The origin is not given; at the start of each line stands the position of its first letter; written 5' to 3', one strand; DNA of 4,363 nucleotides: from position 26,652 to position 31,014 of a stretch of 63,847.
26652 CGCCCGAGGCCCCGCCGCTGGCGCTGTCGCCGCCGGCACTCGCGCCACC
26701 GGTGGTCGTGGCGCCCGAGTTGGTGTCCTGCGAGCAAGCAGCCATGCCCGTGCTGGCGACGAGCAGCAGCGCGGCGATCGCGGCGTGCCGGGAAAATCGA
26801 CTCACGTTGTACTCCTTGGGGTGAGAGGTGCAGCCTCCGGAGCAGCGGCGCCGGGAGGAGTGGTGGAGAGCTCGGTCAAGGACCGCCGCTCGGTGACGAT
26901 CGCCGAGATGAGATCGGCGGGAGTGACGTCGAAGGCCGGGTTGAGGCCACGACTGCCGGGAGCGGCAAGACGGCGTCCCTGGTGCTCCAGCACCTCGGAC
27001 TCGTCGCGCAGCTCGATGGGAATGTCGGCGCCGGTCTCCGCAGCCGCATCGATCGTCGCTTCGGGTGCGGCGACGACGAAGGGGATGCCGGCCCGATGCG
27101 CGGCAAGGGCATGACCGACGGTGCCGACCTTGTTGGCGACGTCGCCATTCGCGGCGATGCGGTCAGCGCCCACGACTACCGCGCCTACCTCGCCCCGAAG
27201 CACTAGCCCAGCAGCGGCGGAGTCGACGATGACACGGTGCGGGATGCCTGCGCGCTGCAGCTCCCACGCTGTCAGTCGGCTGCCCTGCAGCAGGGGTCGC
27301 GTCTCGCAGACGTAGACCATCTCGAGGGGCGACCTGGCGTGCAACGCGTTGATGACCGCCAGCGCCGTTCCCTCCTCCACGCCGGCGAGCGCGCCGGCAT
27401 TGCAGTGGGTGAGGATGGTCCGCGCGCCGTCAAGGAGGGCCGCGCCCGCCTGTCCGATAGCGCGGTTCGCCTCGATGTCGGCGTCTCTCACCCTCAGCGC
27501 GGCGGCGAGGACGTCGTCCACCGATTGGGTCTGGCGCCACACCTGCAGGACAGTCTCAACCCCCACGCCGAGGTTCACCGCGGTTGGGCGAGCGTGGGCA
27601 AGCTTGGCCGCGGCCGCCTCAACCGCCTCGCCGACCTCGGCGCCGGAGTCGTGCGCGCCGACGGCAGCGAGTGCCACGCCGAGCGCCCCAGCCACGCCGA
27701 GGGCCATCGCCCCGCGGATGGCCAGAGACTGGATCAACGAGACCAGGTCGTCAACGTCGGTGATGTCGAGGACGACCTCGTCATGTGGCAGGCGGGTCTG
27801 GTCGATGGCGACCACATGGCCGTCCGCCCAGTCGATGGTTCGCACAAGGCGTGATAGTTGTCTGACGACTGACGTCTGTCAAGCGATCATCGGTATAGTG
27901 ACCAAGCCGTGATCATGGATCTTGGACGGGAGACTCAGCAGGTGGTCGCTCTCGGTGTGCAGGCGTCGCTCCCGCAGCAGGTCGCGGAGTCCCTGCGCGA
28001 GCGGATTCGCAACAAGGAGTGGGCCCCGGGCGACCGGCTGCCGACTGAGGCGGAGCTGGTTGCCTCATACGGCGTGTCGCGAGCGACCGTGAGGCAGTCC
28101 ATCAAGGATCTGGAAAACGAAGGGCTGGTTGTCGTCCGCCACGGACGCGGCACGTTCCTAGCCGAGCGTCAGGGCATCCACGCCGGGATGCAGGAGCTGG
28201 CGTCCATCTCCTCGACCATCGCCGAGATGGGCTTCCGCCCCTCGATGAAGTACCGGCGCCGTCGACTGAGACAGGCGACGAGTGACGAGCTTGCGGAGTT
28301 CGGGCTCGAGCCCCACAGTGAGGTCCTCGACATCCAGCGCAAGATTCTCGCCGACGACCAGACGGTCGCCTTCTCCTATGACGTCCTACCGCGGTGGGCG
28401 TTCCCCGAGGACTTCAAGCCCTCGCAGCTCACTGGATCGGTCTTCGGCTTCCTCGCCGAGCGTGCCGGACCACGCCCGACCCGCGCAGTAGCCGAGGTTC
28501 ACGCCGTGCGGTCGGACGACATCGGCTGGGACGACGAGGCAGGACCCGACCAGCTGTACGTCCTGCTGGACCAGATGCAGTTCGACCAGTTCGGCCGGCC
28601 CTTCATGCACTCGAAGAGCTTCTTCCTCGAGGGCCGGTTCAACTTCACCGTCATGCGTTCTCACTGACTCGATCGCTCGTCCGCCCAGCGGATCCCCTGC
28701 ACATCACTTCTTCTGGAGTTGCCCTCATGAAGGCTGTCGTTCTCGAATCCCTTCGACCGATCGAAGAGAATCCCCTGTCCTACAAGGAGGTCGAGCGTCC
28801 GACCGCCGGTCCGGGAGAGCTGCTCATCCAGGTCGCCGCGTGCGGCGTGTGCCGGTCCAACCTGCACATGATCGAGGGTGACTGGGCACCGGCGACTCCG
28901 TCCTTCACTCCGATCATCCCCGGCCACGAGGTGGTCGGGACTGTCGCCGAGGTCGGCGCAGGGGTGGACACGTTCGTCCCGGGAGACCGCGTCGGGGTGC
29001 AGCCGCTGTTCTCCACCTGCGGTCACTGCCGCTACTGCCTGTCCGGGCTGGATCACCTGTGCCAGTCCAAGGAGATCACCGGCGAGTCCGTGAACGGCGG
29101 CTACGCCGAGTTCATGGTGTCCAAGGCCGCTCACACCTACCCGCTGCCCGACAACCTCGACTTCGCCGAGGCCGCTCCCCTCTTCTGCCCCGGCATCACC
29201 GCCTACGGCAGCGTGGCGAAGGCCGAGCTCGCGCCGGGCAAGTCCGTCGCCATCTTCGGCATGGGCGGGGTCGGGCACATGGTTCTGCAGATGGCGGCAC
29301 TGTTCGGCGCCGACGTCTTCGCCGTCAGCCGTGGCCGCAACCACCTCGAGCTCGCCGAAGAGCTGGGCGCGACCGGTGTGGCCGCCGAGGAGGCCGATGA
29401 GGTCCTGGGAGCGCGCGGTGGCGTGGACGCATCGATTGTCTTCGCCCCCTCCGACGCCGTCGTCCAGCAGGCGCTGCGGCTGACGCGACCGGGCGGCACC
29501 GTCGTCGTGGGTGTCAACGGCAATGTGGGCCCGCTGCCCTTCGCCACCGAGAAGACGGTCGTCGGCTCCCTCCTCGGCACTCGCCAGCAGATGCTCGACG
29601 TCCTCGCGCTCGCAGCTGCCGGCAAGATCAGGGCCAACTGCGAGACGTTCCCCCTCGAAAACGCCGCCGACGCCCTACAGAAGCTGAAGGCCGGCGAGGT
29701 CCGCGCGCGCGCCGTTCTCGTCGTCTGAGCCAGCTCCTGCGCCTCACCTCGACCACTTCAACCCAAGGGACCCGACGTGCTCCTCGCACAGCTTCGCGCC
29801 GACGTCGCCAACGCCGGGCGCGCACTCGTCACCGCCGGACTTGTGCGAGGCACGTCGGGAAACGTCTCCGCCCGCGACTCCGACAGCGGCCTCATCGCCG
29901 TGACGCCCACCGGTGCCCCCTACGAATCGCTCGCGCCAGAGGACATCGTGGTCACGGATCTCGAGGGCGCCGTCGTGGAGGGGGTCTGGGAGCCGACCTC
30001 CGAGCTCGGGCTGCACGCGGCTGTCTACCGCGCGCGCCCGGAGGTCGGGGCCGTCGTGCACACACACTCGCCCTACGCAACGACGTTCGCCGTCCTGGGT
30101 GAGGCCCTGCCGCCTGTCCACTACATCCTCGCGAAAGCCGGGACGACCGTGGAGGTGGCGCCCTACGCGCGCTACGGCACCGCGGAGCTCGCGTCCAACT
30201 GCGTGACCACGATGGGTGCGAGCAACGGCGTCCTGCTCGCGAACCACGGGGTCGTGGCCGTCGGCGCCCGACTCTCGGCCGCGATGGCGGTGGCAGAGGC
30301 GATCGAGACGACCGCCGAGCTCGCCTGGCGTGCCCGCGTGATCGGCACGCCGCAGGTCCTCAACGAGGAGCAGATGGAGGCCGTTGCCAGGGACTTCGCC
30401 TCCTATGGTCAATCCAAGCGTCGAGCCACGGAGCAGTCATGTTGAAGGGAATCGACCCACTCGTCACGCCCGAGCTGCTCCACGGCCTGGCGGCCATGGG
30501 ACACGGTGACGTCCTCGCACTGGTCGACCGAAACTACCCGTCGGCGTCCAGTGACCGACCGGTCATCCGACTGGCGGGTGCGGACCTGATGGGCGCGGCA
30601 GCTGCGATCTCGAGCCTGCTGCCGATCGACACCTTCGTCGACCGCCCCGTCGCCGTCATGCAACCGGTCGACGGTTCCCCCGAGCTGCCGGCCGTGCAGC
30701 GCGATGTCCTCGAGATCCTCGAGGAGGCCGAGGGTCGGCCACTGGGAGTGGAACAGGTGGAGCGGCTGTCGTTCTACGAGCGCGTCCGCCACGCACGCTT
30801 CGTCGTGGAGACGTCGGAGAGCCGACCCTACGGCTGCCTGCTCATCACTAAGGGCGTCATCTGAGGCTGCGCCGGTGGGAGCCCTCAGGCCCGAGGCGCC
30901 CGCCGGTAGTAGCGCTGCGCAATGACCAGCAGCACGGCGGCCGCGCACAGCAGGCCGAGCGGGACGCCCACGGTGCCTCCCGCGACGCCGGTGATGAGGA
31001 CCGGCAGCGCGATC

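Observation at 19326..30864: Import-coupled DHAP-shunt locus for 5-deoxyribose/5-methylthioribose in an actinobacterium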

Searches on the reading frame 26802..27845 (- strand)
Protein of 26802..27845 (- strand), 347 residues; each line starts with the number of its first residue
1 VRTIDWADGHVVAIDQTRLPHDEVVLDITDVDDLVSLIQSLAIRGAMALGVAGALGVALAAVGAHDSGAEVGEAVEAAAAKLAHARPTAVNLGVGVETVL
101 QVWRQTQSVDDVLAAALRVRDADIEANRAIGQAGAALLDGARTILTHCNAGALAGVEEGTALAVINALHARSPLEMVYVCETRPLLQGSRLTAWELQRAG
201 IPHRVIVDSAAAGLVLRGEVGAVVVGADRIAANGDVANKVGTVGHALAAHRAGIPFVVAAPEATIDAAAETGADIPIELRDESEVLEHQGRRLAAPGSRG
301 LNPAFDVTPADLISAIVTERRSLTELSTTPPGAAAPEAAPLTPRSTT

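Call 7: search_protein_families(library=pfam, proteins=[window:26802-27845:-])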
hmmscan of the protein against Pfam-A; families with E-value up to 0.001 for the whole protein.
window:26802-27845:- (347 aa): 1 family
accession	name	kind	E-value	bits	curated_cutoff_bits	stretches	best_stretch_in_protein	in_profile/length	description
PF01008.23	IF-2B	-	5.4e-69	233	22.4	1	43-320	2-275/280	Initiation factor 2 subunit family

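Call 8: search_protein_families(library=ncbifam, proteins=[window:26802-27845:-])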
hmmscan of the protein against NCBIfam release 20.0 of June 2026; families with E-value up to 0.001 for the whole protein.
window:26802-27845:- (347 aa): 8 families
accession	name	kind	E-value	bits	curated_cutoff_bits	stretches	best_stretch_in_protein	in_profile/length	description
NF004326.0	PRK05720.1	subfamily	7.2e-111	370.4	271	1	2-322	11-339/358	s-methyl-5-thioribose-1-phosphate isomerase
TIGR00512.1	salvage_mtnA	equivalog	9.8e-110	366.6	279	1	2-320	1-330/335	S-methyl-5-thioribose-1-phosphate isomerase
TIGR00524.1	eIF-2B_rel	subfamily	1.4e-92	310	185.85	1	28-320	1-298/303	S-methyl-5-thioribose-1-phosphate isomerase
NF004700.0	PRK06036.1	equivalog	4.8e-88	295.5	528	1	1-321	1-326/339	S-methyl-5-thioribose-1-phosphate isomerase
NF004436.0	PRK05772.1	equivalog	1.3e-61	208.9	521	1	1-321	16-347/363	S-methyl-5-thioribose-1-phosphate isomerase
TIGR00511.1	ribulose_e2b2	equivalog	1.6e-49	168.8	314.1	1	31-320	2-283/301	ribose 1,5-bisphosphate isomerase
NF006210.0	PRK08335.1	equivalog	9.5e-20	71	339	1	31-319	6-265/275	translation initiation factor IF-2B subunit alpha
NF004994.0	PRK06372.1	equivalog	7.7e-15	55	249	1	167-324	102-247/253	translation initiation factor IF-2B subunit delta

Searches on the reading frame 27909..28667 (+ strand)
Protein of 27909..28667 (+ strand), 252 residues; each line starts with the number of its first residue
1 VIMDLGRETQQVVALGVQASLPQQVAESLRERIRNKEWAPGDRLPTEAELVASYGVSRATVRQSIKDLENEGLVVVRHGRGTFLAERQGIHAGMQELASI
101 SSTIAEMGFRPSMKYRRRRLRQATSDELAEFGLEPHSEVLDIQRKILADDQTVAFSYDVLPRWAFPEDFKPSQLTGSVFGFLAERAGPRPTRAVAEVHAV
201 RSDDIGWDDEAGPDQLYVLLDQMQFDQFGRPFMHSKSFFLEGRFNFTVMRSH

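Call 7: search_protein_families(library=pfam, proteins=[window:27909-28667:+])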
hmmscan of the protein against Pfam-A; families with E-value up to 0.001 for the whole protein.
window:27909-28667:+ (252 aa): 5 families
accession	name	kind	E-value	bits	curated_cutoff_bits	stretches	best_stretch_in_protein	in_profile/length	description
PF00392.27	GntR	-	1.4e-23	82.7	27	1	23-83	3-63/64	Bacterial regulatory proteins, gntR family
PF07702.18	UTRA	-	1.2e-13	51.5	23.8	1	107-241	2-137/141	UTRA domain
PF14502.12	HTH_41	-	5.8e-05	22.9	25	1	41-84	3-48/48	Helix-turn-helix domain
PF08220.18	HTH_DeoR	-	9.6e-05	22.5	21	1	49-81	19-51/57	DeoR-like helix-turn-helix domain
PF08279.18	HTH_11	-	0.00036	20.8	25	1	49-78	20-50/55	HTH domain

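Call 8: search_protein_families(library=ncbifam, proteins=[window:27909-28667:+])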
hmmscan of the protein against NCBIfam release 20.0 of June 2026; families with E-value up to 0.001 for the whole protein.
window:27909-28667:+ (252 aa): 28 families (the best 25 are shown)
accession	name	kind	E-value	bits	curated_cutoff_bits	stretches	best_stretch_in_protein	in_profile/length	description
TIGR02018.2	his_ut_repres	equivalog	5.5e-27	94.6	220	1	23-155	2-133/226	histidine utilization transcriptional repressor HutC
TIGR02325.1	C_P_lyase_phnF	equivalog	1.9e-23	83.2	156.8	1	21-248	9-236/238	phosphonate metabolism transcriptional regulator PhnF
NF041547.1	GntR_LSA1692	equivalog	1e-21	77.6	275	1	23-247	4-227/233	GntR family transcriptional regulator, LSA1692 subfamily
NF052441.1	TransRegRv0792c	equivalog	5.6e-20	71.7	400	1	21-247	17-243/260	Rv0792c family HTH-type transcriptional regulator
NF008491.0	PRK11402.1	subfamily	3.5e-19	69.3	269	1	21-248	12-238/243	GntR family transcriptional regulator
TIGR02404.1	trehalos_R_Bsub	equivalog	7.3e-18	65.1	211.95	1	24-184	4-164/233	trehalose operon repressor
NF011575.0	PRK14999.1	equivalog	9.6e-18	64.4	424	1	20-106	12-97/241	histidine utilization repressor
TIGR03337.1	phnR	equivalog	2.5e-15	56.8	296.75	1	24-166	5-146/231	phosphonate utilization transcriptional regulator PhnR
NF007741.0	PRK10421.1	equivalog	4.3e-14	52.5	311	1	20-88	7-75/262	transcriptional regulator LldR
NF007292.0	PRK09764.1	equivalog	1.4e-13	50.6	281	1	22-101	7-85/240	GntR family transcriptional regulator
NF052282.1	PLP_TF_PdxR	equivalog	3.2e-13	49.5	320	1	20-94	1-75/448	MocR-like pyridoxine biosynthesis transcription factor PdxR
NF003011.0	PRK03837.1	subfamily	5.3e-13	49.1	260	1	20-80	13-73/241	transcriptional regulator NanR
NF008571.0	PRK11523.1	equivalog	3.1e-10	39.9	396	1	20-92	8-80/258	transcriptional regulator ExuR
NF053730.1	TransRegRv1152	equivalog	1e-09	38.3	170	1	12-99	6-95/120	Rv1152 family transcriptional regulator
NF007001.0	PRK09464.1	equivalog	1.5e-09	37.8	330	1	20-87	10-77/254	pyruvate dehydrogenase complex transcriptional repressor PdhR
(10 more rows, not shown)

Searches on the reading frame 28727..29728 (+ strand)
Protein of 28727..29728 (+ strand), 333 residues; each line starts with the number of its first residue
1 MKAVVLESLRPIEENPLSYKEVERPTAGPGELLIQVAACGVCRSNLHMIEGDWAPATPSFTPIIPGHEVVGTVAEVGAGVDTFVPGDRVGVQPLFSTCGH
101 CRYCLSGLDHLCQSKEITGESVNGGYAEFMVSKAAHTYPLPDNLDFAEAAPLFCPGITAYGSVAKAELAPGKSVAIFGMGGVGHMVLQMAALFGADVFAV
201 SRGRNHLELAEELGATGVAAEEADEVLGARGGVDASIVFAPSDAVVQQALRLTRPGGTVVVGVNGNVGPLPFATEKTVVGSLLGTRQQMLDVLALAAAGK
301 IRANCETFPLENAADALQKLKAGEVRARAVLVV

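Call 7: search_protein_families(library=pfam, proteins=[window:28727-29728:+])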
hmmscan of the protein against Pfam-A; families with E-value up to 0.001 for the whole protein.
window:28727-29728:+ (333 aa): 4 families
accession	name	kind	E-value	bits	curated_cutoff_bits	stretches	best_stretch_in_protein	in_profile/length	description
PF08240.17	ADH_N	-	4.8e-30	104.3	23.5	1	28-142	1-104/104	Alcohol dehydrogenase GroES-like domain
PF00107.32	ADH_zinc_N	-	1.6e-18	67.3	31.8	1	181-296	1-127/129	Zinc-binding dehydrogenase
PF13602.12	ADH_zinc_N_2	-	1.1e-09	39.7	27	1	213-331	1-134/134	Zinc-binding dehydrogenase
PF02826.25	2-Hacid_dh_C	-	3.3e-05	23.8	25.1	1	170-221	35-86/178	D-isomer specific 2-hydroxyacid dehydrogenase, NAD binding domain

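Call 8: search_protein_families(library=ncbifam, proteins=[window:28727-29728:+])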
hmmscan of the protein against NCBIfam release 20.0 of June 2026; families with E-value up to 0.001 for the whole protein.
window:28727-29728:+ (333 aa): 26 families (the best 25 are shown)
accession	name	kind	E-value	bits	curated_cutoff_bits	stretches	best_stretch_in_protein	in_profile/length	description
TIGR02822.1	adh_fam_2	subfamily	3.4e-69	233.5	283.5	1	10-332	8-329/329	zinc-binding alcohol dehydrogenase family protein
NF006940.0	PRK09422.1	equivalog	6.1e-63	212.8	344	1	1-331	1-333/338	alcohol dehydrogenase AdhP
NF047908.1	AldhRedAhr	equivalog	3.1e-62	210.4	470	1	15-331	14-333/335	NADPH-dependent aldehyde reductase Ahr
NF010344.0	PRK13771.1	subfamily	3e-42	144.8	349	1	1-328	1-328/334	putative alcohol dehydrogenase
NF041097.1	keto_inos_dh_IolM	equivalog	1.5e-39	135.8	450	1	17-325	40-382/389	scyllo-inosose 3-dehydrogenase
TIGR03989.1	Rxyl_3153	subfamily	2.7e-37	128.9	440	2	18-114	15-107/370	NDMA-dependent alcohol dehydrogenase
NF003808.0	PRK05396.1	equivalog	2.3e-35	122.1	380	1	14-260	10-260/341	L-threonine 3-dehydrogenase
TIGR00692.1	tdh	equivalog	7e-34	117.3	458.35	1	20-260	14-258/340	L-threonine 3-dehydrogenase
NF041172.1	AcrlCoa_red_Thmprot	equivalog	1.3e-33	116.4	500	1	1-324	1-325/334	acryloyl-CoA reductase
TIGR02824.1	quinone_pig3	subfamily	4.3e-29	101.5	296.8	2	122-219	90-189/325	putative NAD(P)H quinone oxidoreductase, PIG3 family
NF007489.0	PRK10083.1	equivalog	5.2e-29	101.3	376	1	14-261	9-257/339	Zn-dependent oxidoreductase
TIGR03366.1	HpnZ_proposed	hypoth_equivalog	2.4e-26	92.7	328.1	1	27-272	3-263/315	putative phosphonate catabolism associated alcohol dehydrogenase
TIGR03201.1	dearomat_had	equivalog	4.1e-26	91.9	338.65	1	15-216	9-212/349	6-hydroxycyclohex-1-ene-1-carbonyl-CoA dehydrogenase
NF007642.0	PRK10309.1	equivalog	1.3e-25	90.3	550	1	28-219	24-210/347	galactitol-1-phosphate 5-dehydrogenase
NF007375.0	PRK09880.1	equivalog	2.2e-25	89.2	469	1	31-273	29-277/344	L-idonate 5-dehydrogenase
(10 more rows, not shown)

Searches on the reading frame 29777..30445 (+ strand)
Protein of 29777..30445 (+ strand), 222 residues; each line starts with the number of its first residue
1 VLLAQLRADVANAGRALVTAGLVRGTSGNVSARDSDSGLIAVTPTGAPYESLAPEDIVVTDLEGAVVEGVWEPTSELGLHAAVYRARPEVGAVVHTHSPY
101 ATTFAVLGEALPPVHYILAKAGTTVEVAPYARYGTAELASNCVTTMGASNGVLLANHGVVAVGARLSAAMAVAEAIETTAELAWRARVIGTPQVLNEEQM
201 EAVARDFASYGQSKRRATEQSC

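Call 9: search_protein_families(library=ncbifam, proteins=[window:29777-30445:+])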
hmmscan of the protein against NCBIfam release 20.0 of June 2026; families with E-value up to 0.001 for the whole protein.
window:29777-30445:+ (222 aa): 29 families (the best 25 are shown)
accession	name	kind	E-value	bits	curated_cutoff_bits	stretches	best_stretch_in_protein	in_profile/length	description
NF005302.0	PRK06833.1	equivalog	7.4e-66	221.6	264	1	1-214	1-214/214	L-fuculose-phosphate aldolase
NF053831.1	RU1PAldHalo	equivalog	3.5e-63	212.8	300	1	7-212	6-208/208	ribulose-1-phosphate aldolase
NF005123.0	PRK06557.1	subfamily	9.9e-51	172.5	251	1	3-212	9-222/223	L-ribulose-5-phosphate 4-epimerase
NF005984.0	PRK08087.1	subfamily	2.5e-44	151.6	264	1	6-212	6-211/215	L-fuculose-phosphate aldolase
TIGR01086.1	fucA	equivalog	1.6e-40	139.2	400.25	1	16-211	15-209/214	L-fuculose-phosphate aldolase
NF043034.1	OxoTetrPhDc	equivalog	8.4e-37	126.9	250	1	5-201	4-202/205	3-oxo-tetronate 4-phosphate decarboxylase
NF004527.0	PRK05874.1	equivalog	1.8e-36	125.8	308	1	9-209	10-208/218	L-fuculose-phosphate aldolase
NF006047.0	PRK08193.1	subfamily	8.5e-33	113.8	257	1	3-114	2-113/231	L-ribulose-5-phosphate 4-epimerase AraD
NF009003.0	PRK12348.1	subfamily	1e-31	110.4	331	1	4-190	2-200/228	L-ribulose-5-phosphate 4-epimerase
NF009625.0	PRK13145.1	equivalog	7.2e-30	104.2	369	1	3-132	5-132/235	L-ribulose-5-phosphate 4-epimerase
NF006208.0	PRK08333.1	equivalog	7.7e-28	97.4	267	1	19-185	18-182/189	aldolase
TIGR00760.1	araD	equivalog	1.4e-27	96.4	389.1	1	2-190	1-201/228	L-ribulose-5-phosphate 4-epimerase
NF040649.1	FucA_Meth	equivalog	3.9e-27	95.3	250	1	15-184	11-174/179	L-fuculose phosphate aldolase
NF006413.0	PRK08660.1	equivalog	1.8e-25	89.9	203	1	8-188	4-179/184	aldolase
NF009002.0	PRK12347.1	subfamily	5.3e-24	84.7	386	1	3-114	2-114/231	L-ribulose-5-phosphate 4-epimerase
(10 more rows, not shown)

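Call 10: search_protein_families(library=pfam, proteins=[window:29777-30445:+])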
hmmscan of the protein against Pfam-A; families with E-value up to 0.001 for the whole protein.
window:29777-30445:+ (222 aa): 1 family
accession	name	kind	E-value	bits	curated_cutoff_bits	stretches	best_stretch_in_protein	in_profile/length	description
PF00596.27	Aldolase_II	-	1.1e-54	185.6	22.2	1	9-183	2-182/183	Class II Aldolase and Adducin N-terminal domain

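Call 36: search_solved_structures(query=window:29777-30445:+, max_evalue=1e-15)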
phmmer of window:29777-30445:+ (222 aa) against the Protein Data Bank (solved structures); distinct sequences matched with E-value up to 1e-15: 23.
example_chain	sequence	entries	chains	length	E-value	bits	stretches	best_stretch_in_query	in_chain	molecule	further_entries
6btd_A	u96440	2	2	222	1.9e-54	187.8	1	1-213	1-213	Fuculose phosphate aldolase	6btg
4c24_A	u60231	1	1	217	1.5e-47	165.3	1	5-214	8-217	L-FUCULOSE PHOSPHATE ALDOLASE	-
4c25_A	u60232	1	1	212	7.3e-45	156.6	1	5-207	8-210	L-FUCULOSE PHOSPHATE ALDOLASE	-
1dzx_P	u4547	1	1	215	7.2e-36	127.2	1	17-212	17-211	L-fuculose phosphate aldolase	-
1fua_A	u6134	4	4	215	8.5e-36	127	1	17-211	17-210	L-FUCULOSE-1-PHOSPHATE ALDOLASE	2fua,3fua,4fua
1dzy_P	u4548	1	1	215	8.8e-36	126.9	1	17-211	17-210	L-FUCULOSE-1-PHOSPHATE ALDOLASE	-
1e47_P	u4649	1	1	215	2.2e-35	125.6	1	17-211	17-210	L-FUCULOSE 1-PHOSPHATE ALDOLASE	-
1dzz_P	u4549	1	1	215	3e-35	125.2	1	17-211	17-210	L-fuculose phosphate aldolase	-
7x78_A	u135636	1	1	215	3.4e-35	125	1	17-211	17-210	L-fuculose phosphate aldolase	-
1e46_P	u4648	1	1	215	4e-35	124.8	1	17-211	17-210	L-FUCULOSE 1-PHOSPHATE ALDOLASE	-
1dzu_P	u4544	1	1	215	4.3e-35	124.7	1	17-211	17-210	L-fuculose phosphate aldolase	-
1dzw_P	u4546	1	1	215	4.4e-35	124.6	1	17-211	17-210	L-fuculose phosphate aldolase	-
1e4c_P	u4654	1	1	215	5.3e-35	124.4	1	17-211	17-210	L-FUCULOSE 1-PHOSPHATE ALDOLASE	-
1dzv_P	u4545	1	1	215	1e-34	123.4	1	17-211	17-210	L-fuculose phosphate aldolase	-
1e4b_P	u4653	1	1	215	2e-34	122.5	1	17-211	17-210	L-FUCULOSE 1-PHOSPHATE ALDOLASE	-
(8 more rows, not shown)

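Call 44: list_cluster_members(proteins=[L144:9827-10924:+, L144:6731-7999:+, L144:13567-14577:+, window:25693-26805:-, window:29777-30445:+])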
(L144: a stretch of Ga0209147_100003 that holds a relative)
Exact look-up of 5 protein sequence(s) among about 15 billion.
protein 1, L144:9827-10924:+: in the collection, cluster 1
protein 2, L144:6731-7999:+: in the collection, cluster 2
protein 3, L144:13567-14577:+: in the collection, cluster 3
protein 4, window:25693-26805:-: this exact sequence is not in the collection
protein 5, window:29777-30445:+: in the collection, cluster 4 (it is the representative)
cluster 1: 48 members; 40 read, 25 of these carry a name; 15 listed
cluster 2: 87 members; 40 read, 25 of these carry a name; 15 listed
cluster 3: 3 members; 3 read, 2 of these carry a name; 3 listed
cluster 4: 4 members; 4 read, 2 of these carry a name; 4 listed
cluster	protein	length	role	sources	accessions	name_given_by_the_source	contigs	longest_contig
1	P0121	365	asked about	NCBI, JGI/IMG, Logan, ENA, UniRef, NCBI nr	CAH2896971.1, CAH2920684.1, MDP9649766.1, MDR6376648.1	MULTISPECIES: sugar ABC transporter substrate-binding protein [Paraburkholderia] | ribose transport system substrate-binding protein | Ribose transport system substrate-binding protein n=2 Tax=Paraburkholderia TaxID=1822464 ...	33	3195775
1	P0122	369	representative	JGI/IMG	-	ribose transport system substrate-binding protein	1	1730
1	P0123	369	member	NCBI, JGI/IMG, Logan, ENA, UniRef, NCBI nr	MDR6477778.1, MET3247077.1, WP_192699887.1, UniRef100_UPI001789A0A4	ribose transport system substrate-binding protein [Burkholderia sp. OAS925] | sugar ABC transporter substrate-binding protein n=1 Tax=Paraburkholderia TaxID=1822464 ... | sugar ABC transporter substrate-binding protein [Paraburkholderia graminis]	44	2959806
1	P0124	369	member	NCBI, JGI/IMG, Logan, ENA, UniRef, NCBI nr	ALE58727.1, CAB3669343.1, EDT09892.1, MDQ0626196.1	sugar ABC transporter substrate-binding protein [Paraburkholderia sp. SIMBA_055] | ribose transport system substrate-binding protein | Monosaccharide-transporting ATPase n=1 Tax=Paraburkholderia graminis (strain ATCC 700544 ...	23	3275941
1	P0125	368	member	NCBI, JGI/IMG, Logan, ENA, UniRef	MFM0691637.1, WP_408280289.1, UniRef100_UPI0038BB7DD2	sugar ABC transporter substrate-binding protein [Paraburkholderia graminis] | ribose transport system substrate-binding protein | sugar ABC transporter substrate-binding protein n=1 Tax=Paraburkholderia graminis ...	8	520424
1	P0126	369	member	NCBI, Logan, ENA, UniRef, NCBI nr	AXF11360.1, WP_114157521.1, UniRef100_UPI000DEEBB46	D-ribose ABC transporter substrate-binding protein [Paraburkholderia graminis] | sugar ABC transporter substrate-binding protein n=1 Tax=Paraburkholderia graminis ... | sugar ABC transporter substrate-binding protein [Paraburkholderia graminis]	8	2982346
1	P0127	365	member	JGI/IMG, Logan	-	ribose transport system substrate-binding protein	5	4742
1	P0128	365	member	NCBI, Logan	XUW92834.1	sugar ABC transporter substrate-binding protein [Burkholderia sp. M6-3]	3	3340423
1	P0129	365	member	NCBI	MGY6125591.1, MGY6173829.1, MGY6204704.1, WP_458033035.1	sugar ABC transporter substrate-binding protein [Paraburkholderia strydomiana]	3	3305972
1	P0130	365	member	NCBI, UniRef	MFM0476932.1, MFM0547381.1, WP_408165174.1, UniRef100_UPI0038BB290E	sugar ABC transporter substrate-binding protein [Paraburkholderia strydomiana] | sugar ABC transporter substrate-binding protein n=1 Tax=Paraburkholderia strydomiana ...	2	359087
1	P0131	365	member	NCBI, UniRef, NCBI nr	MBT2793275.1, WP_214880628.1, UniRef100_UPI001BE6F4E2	sugar ABC transporter substrate-binding protein [Paraburkholderia strydomiana] | sugar ABC transporter substrate-binding protein n=1 Tax=Paraburkholderia strydomiana ...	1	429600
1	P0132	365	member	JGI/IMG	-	ribose transport system substrate-binding protein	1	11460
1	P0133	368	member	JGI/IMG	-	ribose transport system substrate-binding protein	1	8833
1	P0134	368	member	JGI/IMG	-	ribose transport system substrate-binding protein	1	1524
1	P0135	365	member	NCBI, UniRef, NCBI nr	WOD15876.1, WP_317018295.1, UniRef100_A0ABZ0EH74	substrate-binding domain-containing protein [Paraburkholderia kirstenboschensis] | Substrate-binding domain-containing protein n=1 Tax=Paraburkholderia kirstenboschensis ...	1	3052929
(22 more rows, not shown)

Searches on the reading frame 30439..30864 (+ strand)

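Call 9: search_protein_families(library=ncbifam, proteins=[window:30439-30864:+])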
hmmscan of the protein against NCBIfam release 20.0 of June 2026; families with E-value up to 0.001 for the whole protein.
window:30439-30864:+ (141 aa): 2 families
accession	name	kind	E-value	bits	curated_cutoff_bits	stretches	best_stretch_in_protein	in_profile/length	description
NF011949.0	PRK15420.1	equivalog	5.7e-23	81.5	141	1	1-140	1-138/140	L-fucose mutarotase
NF008761.0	PRK11797.1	equivalog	6.8e-06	26.4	93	1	9-141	7-138/139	D-ribose pyranase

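Call 10: search_protein_families(library=pfam, proteins=[window:30439-30864:+])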
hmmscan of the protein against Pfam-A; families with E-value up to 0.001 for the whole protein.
window:30439-30864:+ (141 aa): 1 family
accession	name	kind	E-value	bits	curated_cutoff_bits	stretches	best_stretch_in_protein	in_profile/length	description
PF05025.18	RbsD_FucU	-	2e-32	113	25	1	3-141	1-138/138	RbsD / FucU transport protein family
